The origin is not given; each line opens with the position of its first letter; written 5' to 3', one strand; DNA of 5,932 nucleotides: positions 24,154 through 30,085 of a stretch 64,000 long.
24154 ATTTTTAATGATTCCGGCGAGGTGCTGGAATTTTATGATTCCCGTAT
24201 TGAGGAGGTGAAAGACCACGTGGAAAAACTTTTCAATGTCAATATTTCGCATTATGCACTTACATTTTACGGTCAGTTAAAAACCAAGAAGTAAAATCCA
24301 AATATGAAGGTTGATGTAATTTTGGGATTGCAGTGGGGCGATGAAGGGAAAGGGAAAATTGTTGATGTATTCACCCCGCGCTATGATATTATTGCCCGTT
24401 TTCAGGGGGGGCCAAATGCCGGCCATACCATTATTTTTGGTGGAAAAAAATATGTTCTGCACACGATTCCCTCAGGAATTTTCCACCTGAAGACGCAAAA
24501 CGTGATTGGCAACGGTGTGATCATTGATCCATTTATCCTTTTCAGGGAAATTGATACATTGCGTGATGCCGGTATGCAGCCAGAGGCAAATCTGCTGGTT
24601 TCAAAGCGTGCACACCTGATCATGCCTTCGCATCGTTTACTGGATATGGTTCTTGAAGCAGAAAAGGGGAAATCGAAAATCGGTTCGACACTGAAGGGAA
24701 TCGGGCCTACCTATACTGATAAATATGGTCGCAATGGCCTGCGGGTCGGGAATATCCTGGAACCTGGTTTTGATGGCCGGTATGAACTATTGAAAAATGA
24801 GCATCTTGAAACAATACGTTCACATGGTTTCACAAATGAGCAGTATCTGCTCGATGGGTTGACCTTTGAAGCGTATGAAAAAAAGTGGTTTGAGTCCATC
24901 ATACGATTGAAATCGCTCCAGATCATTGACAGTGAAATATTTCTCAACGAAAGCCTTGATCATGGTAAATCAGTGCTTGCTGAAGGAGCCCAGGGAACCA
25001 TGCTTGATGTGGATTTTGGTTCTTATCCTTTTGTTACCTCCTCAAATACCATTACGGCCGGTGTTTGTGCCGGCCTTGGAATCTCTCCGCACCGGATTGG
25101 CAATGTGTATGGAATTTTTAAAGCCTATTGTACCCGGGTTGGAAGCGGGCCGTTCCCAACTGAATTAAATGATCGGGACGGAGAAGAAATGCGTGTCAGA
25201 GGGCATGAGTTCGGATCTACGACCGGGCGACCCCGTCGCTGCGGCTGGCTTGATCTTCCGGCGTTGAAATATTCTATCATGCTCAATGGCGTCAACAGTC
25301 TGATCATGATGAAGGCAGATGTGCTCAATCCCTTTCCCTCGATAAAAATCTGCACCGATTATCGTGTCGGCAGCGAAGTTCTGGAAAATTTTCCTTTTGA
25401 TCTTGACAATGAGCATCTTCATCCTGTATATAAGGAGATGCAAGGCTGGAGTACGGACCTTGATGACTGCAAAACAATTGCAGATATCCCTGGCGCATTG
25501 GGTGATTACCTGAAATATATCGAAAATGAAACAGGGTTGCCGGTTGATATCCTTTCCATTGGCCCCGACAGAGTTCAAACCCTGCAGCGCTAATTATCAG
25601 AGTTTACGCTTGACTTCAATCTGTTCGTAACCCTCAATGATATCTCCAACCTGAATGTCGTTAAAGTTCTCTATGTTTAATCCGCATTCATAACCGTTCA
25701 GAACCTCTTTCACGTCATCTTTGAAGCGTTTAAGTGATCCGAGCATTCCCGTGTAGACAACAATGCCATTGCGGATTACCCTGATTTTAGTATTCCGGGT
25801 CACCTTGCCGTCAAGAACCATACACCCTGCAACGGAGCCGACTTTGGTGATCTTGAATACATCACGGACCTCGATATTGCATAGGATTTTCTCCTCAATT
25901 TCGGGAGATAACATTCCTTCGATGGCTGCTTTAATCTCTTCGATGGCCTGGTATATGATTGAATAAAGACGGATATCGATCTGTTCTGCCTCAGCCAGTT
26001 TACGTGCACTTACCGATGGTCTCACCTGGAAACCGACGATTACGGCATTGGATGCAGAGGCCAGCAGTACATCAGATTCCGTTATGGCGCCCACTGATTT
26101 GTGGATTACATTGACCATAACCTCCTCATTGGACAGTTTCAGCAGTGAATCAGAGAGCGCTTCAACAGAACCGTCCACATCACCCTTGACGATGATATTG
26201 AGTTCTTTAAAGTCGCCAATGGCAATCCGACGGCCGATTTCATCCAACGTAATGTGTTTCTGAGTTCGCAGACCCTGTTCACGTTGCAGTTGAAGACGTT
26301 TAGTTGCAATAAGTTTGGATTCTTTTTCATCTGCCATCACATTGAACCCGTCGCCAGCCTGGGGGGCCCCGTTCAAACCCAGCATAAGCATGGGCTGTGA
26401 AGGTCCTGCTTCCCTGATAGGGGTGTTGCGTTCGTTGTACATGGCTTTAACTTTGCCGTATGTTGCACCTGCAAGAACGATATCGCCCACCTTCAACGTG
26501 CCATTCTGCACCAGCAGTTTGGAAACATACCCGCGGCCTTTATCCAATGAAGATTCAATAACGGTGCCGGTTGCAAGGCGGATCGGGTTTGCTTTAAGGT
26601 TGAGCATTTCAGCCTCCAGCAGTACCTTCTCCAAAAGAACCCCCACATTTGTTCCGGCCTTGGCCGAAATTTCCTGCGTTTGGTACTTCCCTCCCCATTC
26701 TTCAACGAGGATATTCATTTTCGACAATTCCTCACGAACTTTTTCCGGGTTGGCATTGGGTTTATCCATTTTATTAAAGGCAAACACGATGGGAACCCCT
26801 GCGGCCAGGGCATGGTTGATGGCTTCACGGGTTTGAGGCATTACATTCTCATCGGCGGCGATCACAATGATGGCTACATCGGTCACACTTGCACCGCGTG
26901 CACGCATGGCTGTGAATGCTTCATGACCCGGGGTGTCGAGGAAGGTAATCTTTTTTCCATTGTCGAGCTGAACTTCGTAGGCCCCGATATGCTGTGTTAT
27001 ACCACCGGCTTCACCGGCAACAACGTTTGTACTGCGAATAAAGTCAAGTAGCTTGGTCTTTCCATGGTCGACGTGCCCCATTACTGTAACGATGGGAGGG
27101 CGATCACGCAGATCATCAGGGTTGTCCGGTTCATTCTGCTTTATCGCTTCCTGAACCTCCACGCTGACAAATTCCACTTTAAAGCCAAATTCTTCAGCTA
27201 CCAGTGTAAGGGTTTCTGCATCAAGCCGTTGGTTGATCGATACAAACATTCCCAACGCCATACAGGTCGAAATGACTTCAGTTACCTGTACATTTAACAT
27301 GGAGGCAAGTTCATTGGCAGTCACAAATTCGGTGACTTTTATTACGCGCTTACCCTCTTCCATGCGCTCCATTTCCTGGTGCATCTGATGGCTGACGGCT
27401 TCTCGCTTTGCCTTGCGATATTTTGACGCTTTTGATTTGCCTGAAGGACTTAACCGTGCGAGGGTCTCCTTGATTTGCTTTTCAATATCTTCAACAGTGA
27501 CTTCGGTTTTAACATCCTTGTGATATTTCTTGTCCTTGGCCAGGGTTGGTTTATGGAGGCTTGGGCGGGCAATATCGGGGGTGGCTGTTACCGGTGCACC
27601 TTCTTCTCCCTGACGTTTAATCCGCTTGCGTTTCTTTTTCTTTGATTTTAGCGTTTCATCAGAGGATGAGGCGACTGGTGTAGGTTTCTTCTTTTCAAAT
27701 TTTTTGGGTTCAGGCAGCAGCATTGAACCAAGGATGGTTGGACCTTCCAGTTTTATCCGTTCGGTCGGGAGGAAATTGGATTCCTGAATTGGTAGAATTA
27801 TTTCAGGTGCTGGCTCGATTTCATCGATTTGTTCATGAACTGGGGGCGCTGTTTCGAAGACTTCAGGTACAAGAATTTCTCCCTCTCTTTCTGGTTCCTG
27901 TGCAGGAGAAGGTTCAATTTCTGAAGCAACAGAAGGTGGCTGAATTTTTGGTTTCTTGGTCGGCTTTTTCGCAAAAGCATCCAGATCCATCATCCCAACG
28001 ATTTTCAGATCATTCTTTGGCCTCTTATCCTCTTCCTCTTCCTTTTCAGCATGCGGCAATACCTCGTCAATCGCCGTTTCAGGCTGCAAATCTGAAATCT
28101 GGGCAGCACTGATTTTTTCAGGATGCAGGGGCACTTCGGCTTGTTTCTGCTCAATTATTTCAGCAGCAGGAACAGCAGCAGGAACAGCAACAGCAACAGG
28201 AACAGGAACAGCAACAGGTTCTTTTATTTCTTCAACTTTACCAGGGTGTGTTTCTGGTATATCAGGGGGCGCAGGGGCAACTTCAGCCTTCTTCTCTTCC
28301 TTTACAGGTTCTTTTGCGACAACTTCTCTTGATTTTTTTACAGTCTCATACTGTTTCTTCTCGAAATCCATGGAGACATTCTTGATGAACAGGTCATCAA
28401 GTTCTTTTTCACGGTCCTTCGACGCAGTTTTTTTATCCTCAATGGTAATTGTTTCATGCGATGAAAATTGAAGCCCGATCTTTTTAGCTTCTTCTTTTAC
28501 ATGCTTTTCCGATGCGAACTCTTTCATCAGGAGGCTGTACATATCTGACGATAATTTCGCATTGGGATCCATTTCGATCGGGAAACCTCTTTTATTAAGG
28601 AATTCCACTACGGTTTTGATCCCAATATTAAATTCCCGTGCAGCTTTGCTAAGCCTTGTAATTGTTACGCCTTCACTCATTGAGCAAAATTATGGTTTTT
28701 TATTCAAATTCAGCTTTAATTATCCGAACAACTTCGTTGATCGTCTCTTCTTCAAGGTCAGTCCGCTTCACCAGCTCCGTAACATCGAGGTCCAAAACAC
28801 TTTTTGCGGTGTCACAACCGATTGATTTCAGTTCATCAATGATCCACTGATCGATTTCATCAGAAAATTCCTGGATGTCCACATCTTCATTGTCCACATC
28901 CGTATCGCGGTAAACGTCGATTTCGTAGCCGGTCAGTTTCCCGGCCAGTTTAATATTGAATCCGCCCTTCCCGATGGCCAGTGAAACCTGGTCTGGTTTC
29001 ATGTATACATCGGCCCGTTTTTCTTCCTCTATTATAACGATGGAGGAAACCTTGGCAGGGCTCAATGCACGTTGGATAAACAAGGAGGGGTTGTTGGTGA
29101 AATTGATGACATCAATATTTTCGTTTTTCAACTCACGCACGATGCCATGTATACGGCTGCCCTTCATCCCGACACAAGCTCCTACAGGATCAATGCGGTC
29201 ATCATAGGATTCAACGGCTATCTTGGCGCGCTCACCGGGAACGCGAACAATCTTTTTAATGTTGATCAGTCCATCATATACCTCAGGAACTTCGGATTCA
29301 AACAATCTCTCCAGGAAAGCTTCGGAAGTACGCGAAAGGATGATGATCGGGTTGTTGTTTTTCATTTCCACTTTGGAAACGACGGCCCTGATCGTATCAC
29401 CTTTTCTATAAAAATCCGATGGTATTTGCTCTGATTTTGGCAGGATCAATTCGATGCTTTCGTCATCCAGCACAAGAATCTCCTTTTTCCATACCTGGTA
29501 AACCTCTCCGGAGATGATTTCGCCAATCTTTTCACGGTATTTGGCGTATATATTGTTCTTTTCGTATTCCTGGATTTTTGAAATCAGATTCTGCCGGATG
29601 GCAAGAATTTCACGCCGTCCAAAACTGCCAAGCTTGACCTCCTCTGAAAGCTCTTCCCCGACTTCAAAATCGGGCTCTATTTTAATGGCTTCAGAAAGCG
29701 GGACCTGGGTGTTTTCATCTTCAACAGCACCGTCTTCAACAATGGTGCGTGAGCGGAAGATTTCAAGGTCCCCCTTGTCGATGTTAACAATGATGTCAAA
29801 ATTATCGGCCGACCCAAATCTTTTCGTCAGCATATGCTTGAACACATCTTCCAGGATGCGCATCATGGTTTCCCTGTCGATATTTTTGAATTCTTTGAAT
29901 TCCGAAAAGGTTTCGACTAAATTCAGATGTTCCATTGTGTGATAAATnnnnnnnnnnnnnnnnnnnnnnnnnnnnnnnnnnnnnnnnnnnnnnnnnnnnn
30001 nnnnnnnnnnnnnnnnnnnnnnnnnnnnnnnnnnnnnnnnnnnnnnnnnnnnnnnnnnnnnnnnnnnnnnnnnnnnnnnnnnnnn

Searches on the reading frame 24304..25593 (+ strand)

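Call 34: search_protein_families(library=pfam, proteins=[window:24304-25593:+], max_evalue=0.0001)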
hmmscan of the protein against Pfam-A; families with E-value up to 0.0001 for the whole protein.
window:24304-25593:+ (429 aa): 1 family
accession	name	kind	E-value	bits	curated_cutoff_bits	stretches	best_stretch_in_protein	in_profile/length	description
PF00709.27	Adenylsucc_synt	-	3.4e-162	540.4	27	1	5-426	1-415/416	Adenylosuccinate synthetase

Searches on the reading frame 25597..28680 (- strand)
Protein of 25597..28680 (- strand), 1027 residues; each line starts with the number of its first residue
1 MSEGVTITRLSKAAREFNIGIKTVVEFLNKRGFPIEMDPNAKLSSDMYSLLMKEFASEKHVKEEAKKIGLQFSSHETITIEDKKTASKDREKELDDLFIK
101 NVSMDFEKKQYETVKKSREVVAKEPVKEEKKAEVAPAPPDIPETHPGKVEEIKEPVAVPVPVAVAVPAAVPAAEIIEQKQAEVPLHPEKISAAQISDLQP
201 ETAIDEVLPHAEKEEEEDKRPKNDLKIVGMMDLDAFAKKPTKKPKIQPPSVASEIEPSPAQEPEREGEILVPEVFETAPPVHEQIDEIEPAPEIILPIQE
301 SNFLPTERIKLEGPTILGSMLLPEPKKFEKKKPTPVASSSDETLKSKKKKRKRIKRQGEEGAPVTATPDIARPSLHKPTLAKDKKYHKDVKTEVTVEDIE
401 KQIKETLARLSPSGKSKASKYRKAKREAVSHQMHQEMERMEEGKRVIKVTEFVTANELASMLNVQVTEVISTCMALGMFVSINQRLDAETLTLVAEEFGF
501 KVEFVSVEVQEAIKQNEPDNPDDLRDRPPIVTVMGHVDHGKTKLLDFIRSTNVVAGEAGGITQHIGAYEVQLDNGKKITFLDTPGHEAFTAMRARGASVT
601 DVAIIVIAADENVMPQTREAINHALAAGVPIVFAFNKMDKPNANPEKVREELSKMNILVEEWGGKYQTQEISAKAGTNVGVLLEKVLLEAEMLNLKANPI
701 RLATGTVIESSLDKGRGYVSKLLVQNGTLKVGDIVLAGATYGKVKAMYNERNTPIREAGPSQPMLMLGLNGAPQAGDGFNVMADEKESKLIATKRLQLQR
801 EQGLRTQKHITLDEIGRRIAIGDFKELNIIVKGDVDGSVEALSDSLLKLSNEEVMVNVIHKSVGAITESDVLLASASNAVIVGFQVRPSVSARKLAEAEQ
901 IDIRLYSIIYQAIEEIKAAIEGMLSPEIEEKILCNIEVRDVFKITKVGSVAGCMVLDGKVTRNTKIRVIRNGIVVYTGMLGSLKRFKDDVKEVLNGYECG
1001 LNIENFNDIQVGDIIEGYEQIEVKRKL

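Call 7: search_protein_families(library=pfam, proteins=[window:25597-28680:-], max_evalue=0.00001)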
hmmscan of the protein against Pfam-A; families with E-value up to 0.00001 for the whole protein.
window:25597-28680:- (1027 aa): 6 families
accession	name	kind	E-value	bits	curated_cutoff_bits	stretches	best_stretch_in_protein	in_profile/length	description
PF11987.13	IF-2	-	1.3e-42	144.8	27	1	803-917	3-117/117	Translation-initiation factor 2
PF00009.33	GTP_EFTU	-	2.3e-33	115.8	26.5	1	530-687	5-183/188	Elongation factor Tu GTP binding domain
PF22042.2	EF-G_D2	-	3.2e-26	91.7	27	1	703-781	2-83/84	Elongation factor G domain 2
PF04760.21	IF2_N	-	2e-15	56.7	25.3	1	450-501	1-53/53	Translation initiation factor IF-2, N-terminal region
PF03144.31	GTP_EFTU_D2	-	1.8e-10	41.5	30.3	1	948-1015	1-72/73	Elongation factor Tu domain 2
PF01926.29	MMR_HSR1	-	6.2e-09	36.4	21.9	1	531-637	2-113/113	50S ribosome-binding GTPase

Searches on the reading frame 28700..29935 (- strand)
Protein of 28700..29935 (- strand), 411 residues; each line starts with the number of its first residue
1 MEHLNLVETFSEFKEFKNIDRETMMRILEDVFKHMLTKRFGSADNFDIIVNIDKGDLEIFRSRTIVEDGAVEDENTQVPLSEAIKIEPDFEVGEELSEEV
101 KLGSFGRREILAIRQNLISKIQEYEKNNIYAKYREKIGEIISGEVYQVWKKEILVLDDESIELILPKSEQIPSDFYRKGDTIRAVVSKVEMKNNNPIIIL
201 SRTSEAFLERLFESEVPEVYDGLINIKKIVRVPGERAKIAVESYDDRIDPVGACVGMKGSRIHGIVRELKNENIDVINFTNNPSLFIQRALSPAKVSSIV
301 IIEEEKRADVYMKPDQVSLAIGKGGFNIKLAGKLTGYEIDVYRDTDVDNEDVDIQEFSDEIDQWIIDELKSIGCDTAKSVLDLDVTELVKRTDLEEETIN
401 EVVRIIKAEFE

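Call 34: search_protein_families(library=pfam, proteins=[window:28700-29935:-], max_evalue=0.0001)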
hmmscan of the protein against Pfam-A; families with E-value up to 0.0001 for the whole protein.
window:28700-29935:- (411 aa): 5 families
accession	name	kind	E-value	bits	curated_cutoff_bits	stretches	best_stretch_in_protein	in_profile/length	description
PF08529.16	NusA_N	-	4.9e-29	101.4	23.8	1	5-127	1-119/119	NusA N-terminal domain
PF13184.12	KH_5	-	5.6e-28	97.3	27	1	233-301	1-69/69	NusA-like KH domain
PF00575.29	S1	-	1.9e-06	28.6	22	1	136-198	3-71/74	S1 RNA binding domain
PF07650.23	KH_2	-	3.1e-06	27.4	22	1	287-348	6-67/78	KH domain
PF23095.1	KH_NusA_C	-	3.6e-06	27.4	34.2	1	311-341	4-34/59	Transcription termination/antitermination protein NusA, KH domain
